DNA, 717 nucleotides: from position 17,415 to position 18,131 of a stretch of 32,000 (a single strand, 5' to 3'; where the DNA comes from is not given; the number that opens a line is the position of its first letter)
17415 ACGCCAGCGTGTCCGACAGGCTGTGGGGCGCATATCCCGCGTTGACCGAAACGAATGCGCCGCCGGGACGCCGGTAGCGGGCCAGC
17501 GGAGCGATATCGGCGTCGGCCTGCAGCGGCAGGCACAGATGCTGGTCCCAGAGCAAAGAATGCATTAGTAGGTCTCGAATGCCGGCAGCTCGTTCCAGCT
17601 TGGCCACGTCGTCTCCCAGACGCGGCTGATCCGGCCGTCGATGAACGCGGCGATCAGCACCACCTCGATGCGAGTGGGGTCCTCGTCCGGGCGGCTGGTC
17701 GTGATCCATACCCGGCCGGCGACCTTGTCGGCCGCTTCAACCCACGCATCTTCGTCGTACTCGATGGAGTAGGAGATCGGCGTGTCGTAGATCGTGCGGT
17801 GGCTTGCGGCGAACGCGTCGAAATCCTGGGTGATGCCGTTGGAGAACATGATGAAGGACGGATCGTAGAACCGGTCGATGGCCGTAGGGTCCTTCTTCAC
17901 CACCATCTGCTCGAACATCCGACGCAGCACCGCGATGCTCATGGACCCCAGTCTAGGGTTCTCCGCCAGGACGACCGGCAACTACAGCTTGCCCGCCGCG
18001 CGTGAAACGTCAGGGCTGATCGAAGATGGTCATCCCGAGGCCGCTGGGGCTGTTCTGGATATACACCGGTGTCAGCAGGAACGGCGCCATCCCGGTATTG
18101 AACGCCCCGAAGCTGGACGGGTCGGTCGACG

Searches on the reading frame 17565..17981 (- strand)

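Call 8: search_protein_families(library=pfam, proteins=[window:17565-17981:-], max_evalue=0.001)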
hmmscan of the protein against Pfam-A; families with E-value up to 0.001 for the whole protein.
window:17565-17981:- (138 aa): 1 family
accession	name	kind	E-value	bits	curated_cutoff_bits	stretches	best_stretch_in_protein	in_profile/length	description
PF12680.13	SnoaL_2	-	1.5e-05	26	27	1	20-120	2-101/102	SnoaL-like domain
